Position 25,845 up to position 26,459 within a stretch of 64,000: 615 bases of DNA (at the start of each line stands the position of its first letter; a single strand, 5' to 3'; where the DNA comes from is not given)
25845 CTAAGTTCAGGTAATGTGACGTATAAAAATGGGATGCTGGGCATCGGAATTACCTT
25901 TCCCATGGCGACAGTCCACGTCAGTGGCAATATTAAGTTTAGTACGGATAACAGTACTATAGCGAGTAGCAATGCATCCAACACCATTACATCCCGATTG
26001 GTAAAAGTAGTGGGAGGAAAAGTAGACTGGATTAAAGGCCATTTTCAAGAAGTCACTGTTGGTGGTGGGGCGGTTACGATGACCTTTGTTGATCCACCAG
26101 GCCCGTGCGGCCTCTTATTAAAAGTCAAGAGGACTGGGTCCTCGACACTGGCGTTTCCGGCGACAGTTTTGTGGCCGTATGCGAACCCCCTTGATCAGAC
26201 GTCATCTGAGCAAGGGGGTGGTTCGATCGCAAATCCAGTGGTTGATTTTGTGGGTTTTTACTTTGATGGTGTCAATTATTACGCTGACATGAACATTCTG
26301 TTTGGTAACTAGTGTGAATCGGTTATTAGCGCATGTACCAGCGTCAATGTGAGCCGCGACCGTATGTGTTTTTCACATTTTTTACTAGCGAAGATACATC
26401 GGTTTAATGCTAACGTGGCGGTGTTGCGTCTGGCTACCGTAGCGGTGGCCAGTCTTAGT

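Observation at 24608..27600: Four-gene block of secreted proteins: three tandem paralogues with tail-fibre-like motifs plus a cysteine-free C-type lectin-like protein carrying EPN/WND motifs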

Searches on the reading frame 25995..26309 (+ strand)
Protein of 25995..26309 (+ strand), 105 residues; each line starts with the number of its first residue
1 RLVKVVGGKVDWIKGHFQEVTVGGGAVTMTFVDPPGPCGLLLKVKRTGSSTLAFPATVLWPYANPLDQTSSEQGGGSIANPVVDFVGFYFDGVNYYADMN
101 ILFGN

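Call 35: find_homologous_proteins(query=A4, max_evalue=0.01)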
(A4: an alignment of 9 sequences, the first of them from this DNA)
Query A4 (9 sequences) (105 aa, profile of the alignment): 118 proteins with E <= 0.01 among 565 candidates.
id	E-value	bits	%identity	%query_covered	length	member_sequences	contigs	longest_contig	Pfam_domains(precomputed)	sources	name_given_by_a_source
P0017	3.7e-28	115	98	100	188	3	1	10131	-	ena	-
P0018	7.8e-27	111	35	33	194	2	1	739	-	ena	-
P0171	1.6e-26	110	35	39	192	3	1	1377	-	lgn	-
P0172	7.2e-23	98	35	90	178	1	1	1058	PF26209.2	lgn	-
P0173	1.4e-21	94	40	83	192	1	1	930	PF26209.2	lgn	-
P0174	1.7e-21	94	36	82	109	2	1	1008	PF26209.2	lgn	-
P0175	1.7e-21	94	35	90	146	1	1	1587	PF26209.2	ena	-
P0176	4.1e-21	93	35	83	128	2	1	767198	PF26209.2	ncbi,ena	-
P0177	1.5e-20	91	34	81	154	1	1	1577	PF26209.2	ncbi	-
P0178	1.6e-20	91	37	72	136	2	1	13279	PF26209.2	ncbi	-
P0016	1.7e-20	91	-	-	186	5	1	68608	-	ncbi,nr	ncbi:hypothetical protein EB093_00685 [bacterium]|nr:hypothetical protein [bacterium]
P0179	2.3e-20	90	38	83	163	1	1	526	PF26209.2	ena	-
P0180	4.2e-20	90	38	82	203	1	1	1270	PF26209.2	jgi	-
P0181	1.2e-19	88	34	90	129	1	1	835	PF26209.2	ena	-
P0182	1.4e-19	88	31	90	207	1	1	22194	PF26209.2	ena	-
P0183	3.5e-19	87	40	82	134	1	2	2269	PF26209.2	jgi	jgi:hypothetical protein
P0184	7.4e-19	86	28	90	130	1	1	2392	PF26209.2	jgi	jgi:hypothetical protein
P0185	1.5e-18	85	30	83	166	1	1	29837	PF26209.2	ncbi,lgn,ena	-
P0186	1.8e-18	84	35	82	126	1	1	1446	PF26209.2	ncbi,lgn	ncbi:MAG: hypothetical protein ACRD1I_09170 [Terriglobia bacterium]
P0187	2.0e-18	84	34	82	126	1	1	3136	PF26209.2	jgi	jgi:hypothetical protein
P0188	2.3e-18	84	38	82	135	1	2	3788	PF26209.2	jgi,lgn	jgi:hypothetical protein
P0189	3.8e-18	83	30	83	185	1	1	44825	PF26209.2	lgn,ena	-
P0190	4.1e-18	83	27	90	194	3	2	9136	PF26209.2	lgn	-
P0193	8.1e-18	82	37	83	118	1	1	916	PF26209.2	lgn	-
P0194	8.2e-18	82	33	82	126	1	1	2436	PF26209.2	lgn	-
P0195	1.1e-17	82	36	82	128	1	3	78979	PF26209.2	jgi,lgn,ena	jgi:hypothetical protein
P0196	1.5e-17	81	36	82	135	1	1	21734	PF26209.2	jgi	jgi:hypothetical protein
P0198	1.9e-17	81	38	82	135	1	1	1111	PF26209.2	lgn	-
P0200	2.8e-17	81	23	86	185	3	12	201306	-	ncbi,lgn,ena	-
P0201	3.1e-17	80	38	82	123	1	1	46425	PF26209.2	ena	-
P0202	4.7e-17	80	30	90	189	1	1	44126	PF26209.2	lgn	-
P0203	6.9e-17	79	36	84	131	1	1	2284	PF26209.2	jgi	jgi:hypothetical protein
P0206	3.0e-16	77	31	90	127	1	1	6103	PF26209.2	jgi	jgi:hypothetical protein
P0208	5.2e-16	76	34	79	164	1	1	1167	PF26209.2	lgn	-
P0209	1.6e-15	75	40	82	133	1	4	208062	PF26209.2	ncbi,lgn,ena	-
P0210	2.6e-15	74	35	84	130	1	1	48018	PF26209.2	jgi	jgi:hypothetical protein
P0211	2.8e-15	74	34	90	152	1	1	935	PF26209.2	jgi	jgi:hypothetical protein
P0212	4.0e-15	74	33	82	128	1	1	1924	PF26209.2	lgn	-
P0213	7.6e-15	73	32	83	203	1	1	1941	PF26209.2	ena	-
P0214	1.1e-14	72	32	83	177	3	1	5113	PF26209.2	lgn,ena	-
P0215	1.6e-14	72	32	83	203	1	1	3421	PF26209.2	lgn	-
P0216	1.7e-14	72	41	82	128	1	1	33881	PF26209.2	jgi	jgi:hypothetical protein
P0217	1.7e-14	72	32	83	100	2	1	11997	PF26209.2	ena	-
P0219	4.7e-14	70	37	50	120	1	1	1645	PF26209.2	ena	-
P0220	6.4e-14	70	32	83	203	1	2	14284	PF26209.2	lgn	-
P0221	1.4e-13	69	32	69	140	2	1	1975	PF26209.2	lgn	-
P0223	1.6e-13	68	37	50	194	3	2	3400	PF26209.2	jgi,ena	-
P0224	1.6e-13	68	32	83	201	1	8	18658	PF26209.2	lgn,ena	-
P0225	1.6e-13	68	32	83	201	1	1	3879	PF26209.2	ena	-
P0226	1.7e-13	68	29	51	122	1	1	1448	PF26209.2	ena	-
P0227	1.7e-13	68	30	68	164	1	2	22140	PF26209.2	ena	-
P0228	2.2e-13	68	36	49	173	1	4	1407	PF26209.2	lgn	-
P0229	3.1e-13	68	32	83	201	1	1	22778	PF26209.2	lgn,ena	-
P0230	6.5e-13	67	33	50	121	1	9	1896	PF26209.2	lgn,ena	-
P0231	7.1e-13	66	35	50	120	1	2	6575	PF26209.2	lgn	-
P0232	2.1e-12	65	32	50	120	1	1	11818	PF26209.2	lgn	-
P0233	2.2e-12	65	27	44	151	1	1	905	PF26209.2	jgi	-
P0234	2.5e-12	65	44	32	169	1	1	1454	PF26209.2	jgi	jgi:hypothetical protein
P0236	8.1e-12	63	48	24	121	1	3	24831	PF26209.2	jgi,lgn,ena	jgi:hypothetical protein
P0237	1.1e-11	63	37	50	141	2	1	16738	PF26209.2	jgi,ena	-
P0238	1.7e-11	62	32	50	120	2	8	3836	PF26209.2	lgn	-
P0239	3.7e-11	61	36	31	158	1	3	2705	PF26209.2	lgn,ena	-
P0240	5.0e-11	60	34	50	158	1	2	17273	PF26209.2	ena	-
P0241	1.0e-10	59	48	20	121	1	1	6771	PF26209.2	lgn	-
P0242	1.6e-10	59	36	31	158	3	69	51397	PF26209.2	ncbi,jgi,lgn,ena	jgi:hypothetical protein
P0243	1.8e-10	59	50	21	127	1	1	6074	PF26209.2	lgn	-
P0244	2.3e-10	58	38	20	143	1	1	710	PF26209.2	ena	-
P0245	6.3e-10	57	34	53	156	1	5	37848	PF26209.2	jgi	jgi:hypothetical protein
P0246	6.6e-10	57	38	32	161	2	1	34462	PF26209.2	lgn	-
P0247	7.3e-10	57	36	54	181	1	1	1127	PF26209.2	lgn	-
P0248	1.1e-9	56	27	86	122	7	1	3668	PF26209.2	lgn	-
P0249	1.1e-9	56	31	62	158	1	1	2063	PF26209.2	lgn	-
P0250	1.1e-9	56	32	52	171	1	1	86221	PF26209.2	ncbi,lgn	-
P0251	2.1e-9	55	31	86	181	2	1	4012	PF26209.2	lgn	-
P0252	2.7e-9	55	25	49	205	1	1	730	PF26209.2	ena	-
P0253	3.6e-9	54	44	15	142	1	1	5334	PF26209.2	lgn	-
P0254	6.1e-9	54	29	86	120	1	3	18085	PF26209.2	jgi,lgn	-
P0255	2.5e-8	52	29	86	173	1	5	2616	PF26209.2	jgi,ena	-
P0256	2.5e-8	52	28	86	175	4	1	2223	PF26209.2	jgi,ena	jgi:hypothetical protein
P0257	3.0e-8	52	28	86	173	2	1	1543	PF26209.2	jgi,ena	jgi:hypothetical protein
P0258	3.4e-8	51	43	27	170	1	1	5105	PF26209.2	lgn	-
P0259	5.2e-8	51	28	86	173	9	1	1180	PF26209.2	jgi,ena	-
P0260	9.7e-8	50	33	40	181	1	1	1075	PF26209.2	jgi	jgi:hypothetical protein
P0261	1.0e-7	50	26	48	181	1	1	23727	PF26209.2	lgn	-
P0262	1.4e-7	49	-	-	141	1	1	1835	PF26209.2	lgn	-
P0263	2.1e-7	49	29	48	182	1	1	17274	PF26209.2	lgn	-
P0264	4.2e-7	48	28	86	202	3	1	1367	PF26209.2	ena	-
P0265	4.6e-7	48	29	86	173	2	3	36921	PF26209.2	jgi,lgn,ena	jgi:hypothetical protein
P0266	6.6e-7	47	30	86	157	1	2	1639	PF26209.2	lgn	-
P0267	1.1e-6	46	30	91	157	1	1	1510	PF26209.2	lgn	-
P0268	4.0e-6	45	58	11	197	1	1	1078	PF26209.2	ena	-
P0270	6.0e-6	44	48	20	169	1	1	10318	PF26209.2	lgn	-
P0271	1.1e-5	43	24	86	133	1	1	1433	PF26209.2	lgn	-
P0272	1.2e-5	43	-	-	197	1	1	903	PF26209.2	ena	-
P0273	1.5e-5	43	27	86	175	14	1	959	PF26209.2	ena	-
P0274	2.1e-5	42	50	21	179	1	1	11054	PF26209.2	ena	-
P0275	2.2e-5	42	31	86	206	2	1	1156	PF26209.2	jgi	jgi:hypothetical protein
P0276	2.8e-5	42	50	13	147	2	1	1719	PF26209.2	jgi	jgi:hypothetical protein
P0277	2.9e-5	42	43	20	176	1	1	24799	PF26209.2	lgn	-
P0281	2.8e-4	39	-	-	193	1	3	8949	PF26209.2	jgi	-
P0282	3.7e-4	38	43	29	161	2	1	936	PF26209.2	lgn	-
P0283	3.8e-3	35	-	-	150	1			PF26209.2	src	-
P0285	8.7e-3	34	-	-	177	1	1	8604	PF26209.2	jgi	jgi:hypothetical protein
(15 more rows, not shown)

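Call 36: search_protein_families(library=pfam, proteins=[P0172, P0176, P0182, P0200, P0185, P0171, P0209], max_evalue=0.01)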
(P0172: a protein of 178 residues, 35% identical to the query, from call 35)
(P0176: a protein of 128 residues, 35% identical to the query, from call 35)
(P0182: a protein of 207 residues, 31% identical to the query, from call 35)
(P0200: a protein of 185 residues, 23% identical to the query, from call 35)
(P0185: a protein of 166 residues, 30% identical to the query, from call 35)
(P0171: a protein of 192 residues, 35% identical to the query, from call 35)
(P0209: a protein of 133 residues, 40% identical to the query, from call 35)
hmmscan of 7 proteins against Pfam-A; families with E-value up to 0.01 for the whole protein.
P0172 (178 aa): 0 families

P0176 (128 aa): 0 families

P0182 (207 aa): 0 families

P0200 (185 aa): 0 families

P0185 (166 aa): 0 families

P0171 (192 aa): 0 families

P0209 (133 aa): 0 families

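Call 39: find_encoding_contigs(protein=P0200, flank=8000, max_places=3)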
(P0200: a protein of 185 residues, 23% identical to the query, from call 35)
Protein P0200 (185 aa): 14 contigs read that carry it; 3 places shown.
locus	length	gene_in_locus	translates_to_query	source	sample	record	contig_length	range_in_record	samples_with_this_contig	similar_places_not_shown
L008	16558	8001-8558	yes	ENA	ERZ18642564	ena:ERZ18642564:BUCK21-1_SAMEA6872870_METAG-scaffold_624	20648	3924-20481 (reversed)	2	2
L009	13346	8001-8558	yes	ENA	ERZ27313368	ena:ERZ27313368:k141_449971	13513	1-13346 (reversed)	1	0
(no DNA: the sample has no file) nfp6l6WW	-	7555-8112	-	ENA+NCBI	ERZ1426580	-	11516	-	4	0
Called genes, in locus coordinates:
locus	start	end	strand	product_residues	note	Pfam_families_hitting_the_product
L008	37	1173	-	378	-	PF13173:AAA_14, PF13635:DUF4143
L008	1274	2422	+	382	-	PF01637:ATPase_2, PF20703:nSTAND1 (weak), PF13401:AAA_22 (faint), PF13173:AAA_14 (faint)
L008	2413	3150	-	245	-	PF00293:NUDIX, PF03091:CutA1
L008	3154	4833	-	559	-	PF00920:ILVD_EDD_N, PF24877:ILV_EDD_C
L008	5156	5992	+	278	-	PF13623:SurA_N_2 (weak), PF13624:SurA_N_3, PF13145:Rotamase_2, PF13616:Rotamase_3, PF00639:Rotamase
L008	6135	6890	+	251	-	PF00288:GHMP_kinases_N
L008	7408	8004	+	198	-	-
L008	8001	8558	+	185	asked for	-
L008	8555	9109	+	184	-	-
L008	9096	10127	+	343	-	-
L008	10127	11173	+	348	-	-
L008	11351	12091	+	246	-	-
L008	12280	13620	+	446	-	PF08529:NusA_N, PF13184:KH_NusA_1st, PF26594:KH_NusA_2nd, PF04760:IF2_N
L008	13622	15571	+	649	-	PF04760:IF2_N (faint), PF00009:GTP_EFTU, PF01926:MMR_HSR1, PF03144:GTP_EFTU_D2 (faint), PF22042:EF-G_D2, PF11987:IF-2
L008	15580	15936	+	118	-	PF02033:RBFA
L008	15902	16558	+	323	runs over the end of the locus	PF01368:DHH, PF02272:DHHA1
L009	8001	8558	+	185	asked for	-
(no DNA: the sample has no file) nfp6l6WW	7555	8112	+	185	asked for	-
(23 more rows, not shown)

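Call 40: find_encoding_contigs(protein=P0176, flank=6000, max_places=2)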
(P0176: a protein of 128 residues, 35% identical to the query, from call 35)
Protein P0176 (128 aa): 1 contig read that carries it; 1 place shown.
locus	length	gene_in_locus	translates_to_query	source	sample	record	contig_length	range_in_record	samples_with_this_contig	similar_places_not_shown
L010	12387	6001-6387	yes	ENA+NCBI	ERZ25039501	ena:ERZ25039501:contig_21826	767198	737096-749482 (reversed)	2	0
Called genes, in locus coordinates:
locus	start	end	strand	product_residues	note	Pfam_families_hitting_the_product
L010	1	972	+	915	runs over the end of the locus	PF08751:TrwC, PF01443:Viral_helicase1 (faint), PF13245:AAA_19, PF13604:AAA_30, PF22232:TraI_hel_assoc_N (weak), PF13538:UvrD_C_2 (weak)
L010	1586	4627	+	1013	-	PF03432:Relaxase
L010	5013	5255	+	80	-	-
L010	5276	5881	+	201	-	PF00239:Resolvase, PF02796:HTH_7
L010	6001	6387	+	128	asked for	PF26209:Phage_phiTE_241_C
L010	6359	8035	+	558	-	-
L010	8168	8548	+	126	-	-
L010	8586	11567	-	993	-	PF13700:DUF4158, PF01526:DDE_Tnp_Tn3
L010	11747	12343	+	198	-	PF00239:Resolvase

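Call 51: search_protein_families(library=phrogs, proteins=[P0172, P0173, P0176, P0185], max_evalue=0.01)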
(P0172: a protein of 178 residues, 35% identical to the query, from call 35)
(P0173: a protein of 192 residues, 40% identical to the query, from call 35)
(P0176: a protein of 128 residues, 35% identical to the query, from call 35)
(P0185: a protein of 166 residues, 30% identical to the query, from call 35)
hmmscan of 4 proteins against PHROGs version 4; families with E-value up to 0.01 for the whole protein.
P0172 (178 aa): 10 families
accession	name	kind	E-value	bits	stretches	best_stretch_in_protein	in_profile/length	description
phrog_9017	-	tail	2e-18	68.2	1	67-170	45-153/159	tail fiber protein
phrog_19200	-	head and packaging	5.3e-11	43.3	1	83-172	175-264/268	virion structural protein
phrog_5596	-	unknown function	8.6e-11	42.3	1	83-174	361-450/451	-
phrog_24774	-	unknown function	1.8e-09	38.9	1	80-169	156-250/258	-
phrog_7760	-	tail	2.2e-09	38.5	1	68-174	110-221/223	tail fiber protein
phrog_22179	-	tail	3.9e-08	34.1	1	117-169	183-237/244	tail fiber protein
phrog_3904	-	tail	1.2e-06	28.1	1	83-172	998-1083/1086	tail fiber protein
phrog_34656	-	unknown function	1.4e-05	26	1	115-173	136-197/200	-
phrog_4549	-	tail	0.00045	19.4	1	113-164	808-857/869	tail fiber protein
phrog_4757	-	unknown function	0.0016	18.7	1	72-159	282-342/359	-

P0173 (192 aa): 10 families
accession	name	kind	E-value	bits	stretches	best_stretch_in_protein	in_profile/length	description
phrog_9017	-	tail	4.7e-13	50.7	1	109-187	76-153/159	tail fiber protein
phrog_5596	-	unknown function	6.9e-11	42.6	1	101-190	359-449/451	-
phrog_24774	-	unknown function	9.3e-10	39.8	1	94-176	152-238/258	-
phrog_7760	-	tail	5.6e-09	37.1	1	97-186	121-216/223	tail fiber protein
phrog_22179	-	tail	3.7e-08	34.2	1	88-177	134-226/244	tail fiber protein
phrog_34656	-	unknown function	9.4e-08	33.1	1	115-176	119-180/200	-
phrog_19200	-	head and packaging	1.2e-06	29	1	106-187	180-262/268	virion structural protein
phrog_19976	-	tail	0.00019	22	1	93-181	155-243/256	tail assembly protein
phrog_4757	-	unknown function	0.0002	21.7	1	36-176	222-342/359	-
phrog_3904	-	tail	0.002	17.5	1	81-186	986-1080/1086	tail fiber protein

P0176 (128 aa): 12 families
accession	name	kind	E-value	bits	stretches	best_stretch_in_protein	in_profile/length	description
phrog_5596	-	unknown function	1.7e-09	38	1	36-123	360-446/451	-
phrog_9017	-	tail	2.1e-09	38.9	1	66-123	95-153/159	tail fiber protein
phrog_19200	-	head and packaging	1.2e-08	35.6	1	31-121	169-260/268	virion structural protein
phrog_34656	-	unknown function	7e-07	30.3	1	27-122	100-192/200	-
phrog_7760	-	tail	2.7e-06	28.4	1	24-121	111-215/223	tail fiber protein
phrog_19976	-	tail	3.7e-06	27.6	1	34-116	159-242/256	tail assembly protein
phrog_24774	-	unknown function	6.2e-06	27.2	1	38-121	160-249/258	-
phrog_3904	-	tail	6.2e-05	22.4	1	33-119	994-1077/1086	tail fiber protein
phrog_22179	-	tail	0.00013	22.5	1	71-117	184-232/244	tail fiber protein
phrog_3030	-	unknown function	0.0011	19.2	1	64-116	208-258/272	-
phrog_4757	-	unknown function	0.0074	16.5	1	24-111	249-341/359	-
phrog_31840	-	unknown function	0.0086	14.7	1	36-110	1226-1301/1321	-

P0185 (166 aa): 8 families
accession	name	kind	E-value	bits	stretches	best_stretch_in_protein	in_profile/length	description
phrog_9017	-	tail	6.5e-12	47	1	94-154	82-147/159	tail fiber protein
phrog_5596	-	unknown function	3.2e-08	33.8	1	77-155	362-441/451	-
phrog_19200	-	head and packaging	3.3e-08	34.1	1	35-157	144-259/268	virion structural protein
phrog_24774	-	unknown function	3.8e-06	27.9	1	72-161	157-250/258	-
phrog_7760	-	tail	9.4e-06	26.6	1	74-155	125-210/223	tail fiber protein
phrog_22179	-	tail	1.6e-05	25.6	1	111-152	187-228/244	tail fiber protein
phrog_34656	-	unknown function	2.1e-05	25.5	1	102-165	133-196/200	-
phrog_19976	-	tail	0.00036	21.1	1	68-155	156-244/256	tail assembly protein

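Call 52: search_dna_similar(query=P0173, collection=phages, mode=protein, max_evalue=0.001, max_rows=15)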
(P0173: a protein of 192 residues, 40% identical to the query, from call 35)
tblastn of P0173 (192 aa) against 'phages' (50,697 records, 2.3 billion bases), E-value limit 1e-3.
Records with a match: 238; places in all: 239; records where one place covers at least 80% of the query: 2.
Best place of each record, by identity: <60% 238.
By first word of the organism name: Escherichia 146; Campylobacter 22; Erwinia 14; Arthrobacter 8; Cronobacter 6; Salmonella 5; Phage 4; Roseobacter 3; Leptospira 3; Justusliebigvirus 3; and 16 more.
By host as written in the record: Escherichia coli 47; - 21; Escherichia coli K-12 MG1655 20; Campylobacter jejuni 20; Escherichia coli K-12 16; Escherichia coli O157:H7 6; Cronobacter sakazakii 4; Erwinia amylovora 4; and 70 more.
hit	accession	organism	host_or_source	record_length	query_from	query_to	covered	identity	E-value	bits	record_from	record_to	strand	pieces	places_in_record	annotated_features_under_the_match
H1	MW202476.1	Caudoviricetes sp.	Manatee Spring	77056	71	186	60%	48.3%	8e-30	120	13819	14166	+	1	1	putative tail fiber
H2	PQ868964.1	Curtobacterium phage Kithara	Curtobacterium flaccumfaciens NRRL ...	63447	50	185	71%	37.4%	2e-16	82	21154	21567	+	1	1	30: minor tail protein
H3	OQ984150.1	Phage C72C1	-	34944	11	184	91%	28.7%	1e-8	59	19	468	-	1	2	hypothetical protein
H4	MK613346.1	Roseobacter phage CRP-4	Rhodobacteraceae bacterium FZCC0023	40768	33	187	81%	31.7%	1e-4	47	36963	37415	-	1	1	putative fiber protein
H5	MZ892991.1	Roseobacter phage CRP-603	Rhodobacteraceae bacterium FZCC0012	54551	102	191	47%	47.4%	5e-11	66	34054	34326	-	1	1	putative tail fiber protein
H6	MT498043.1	Arthrobacter phage Jinkies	Arthrobacter globiformis B-2979 SEA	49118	99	183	44%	48.8%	1e-13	74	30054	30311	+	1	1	36: hypothetical protein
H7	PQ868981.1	Curtobacterium phage Shrew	Curtobacterium flaccumfaciens NRRL ...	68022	95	185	47%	42.6%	5e-14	75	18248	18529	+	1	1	43: minor tail protein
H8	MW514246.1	Roseobacter phage CRP-9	Rhodobacteraceae bacterium FZCC0023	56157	102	187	45%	44.6%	2e-4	47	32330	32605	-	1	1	putative structural protein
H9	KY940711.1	Bradyrhizobium phage BDU-MI-1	Bradyrhizobium diazoefficiens USDA110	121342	92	183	48%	40.9%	6e-8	57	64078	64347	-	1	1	tail fiber protein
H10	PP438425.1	Microcystis phage Mel-JY34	Microcystis elabens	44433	94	176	43%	43.0%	5e-10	64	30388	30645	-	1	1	putative tail fiber protein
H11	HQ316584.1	Cyanophage SS120-1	Prochlorococcus marinus SS120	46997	97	176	42%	44.0%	4e-7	55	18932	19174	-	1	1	hypothetical protein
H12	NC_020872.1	Cyanophage SS120-1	Prochlorococcus marinus SS120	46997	97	176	42%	44.0%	4e-7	55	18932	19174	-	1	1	hypothetical protein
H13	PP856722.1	Salmonella phage vB_SEnST11_KE23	Salmonella enterica subsp. enterica ...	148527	100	186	45%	39.4%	2e-4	47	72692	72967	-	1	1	tail fiber protein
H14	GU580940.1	Rhodococcus phage ReqiDocB7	Rhodococcus equi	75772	99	185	45%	37.1%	7e-4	45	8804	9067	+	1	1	gp007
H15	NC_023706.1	Rhodococcus phage ReqiDocB7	Rhodococcus equi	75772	99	185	45%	37.1%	7e-4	45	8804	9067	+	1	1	tail protein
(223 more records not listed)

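Call 66: search_solved_structures(query=A8, max_evalue=1, show_alignments=2)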
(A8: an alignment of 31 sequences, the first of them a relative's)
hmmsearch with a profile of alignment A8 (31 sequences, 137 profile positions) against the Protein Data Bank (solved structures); distinct sequences matched with E-value up to 1: 2.
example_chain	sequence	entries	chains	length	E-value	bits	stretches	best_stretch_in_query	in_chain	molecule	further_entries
8bls_A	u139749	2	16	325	0.086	15.7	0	63-94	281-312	Bile salt hydrolase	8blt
5hke_A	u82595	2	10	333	0.092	15.6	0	63-94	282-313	Bile salt hydrolase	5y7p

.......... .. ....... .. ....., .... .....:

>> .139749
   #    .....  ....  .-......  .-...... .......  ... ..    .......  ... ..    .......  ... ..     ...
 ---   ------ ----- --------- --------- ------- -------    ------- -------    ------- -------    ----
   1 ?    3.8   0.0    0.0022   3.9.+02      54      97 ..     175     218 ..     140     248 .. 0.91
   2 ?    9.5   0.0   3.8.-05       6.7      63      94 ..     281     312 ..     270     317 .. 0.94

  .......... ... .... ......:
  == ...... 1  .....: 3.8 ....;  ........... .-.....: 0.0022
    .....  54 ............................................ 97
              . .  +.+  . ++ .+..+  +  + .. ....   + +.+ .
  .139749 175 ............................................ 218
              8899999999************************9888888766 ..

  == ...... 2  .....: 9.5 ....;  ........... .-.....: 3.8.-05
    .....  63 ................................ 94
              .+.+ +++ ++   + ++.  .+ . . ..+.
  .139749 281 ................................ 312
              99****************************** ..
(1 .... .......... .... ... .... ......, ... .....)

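Call 76: search_protein_families(library=ncbifam, proteins=[P0172, P0176], max_evalue=0.01)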
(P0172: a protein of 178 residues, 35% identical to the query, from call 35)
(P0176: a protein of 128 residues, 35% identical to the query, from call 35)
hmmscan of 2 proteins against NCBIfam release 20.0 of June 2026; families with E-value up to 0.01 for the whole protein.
P0172 (178 aa): 0 families

P0176 (128 aa): 0 families

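Call 97: search_protein_families(library=pfam, proteins=[L008:10127-11173:+], max_evalue=0.1)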
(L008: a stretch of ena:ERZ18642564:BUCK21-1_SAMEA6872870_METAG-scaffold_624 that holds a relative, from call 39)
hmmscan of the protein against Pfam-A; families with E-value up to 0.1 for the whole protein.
L008:10127-11173:+ (348 aa): 0 families
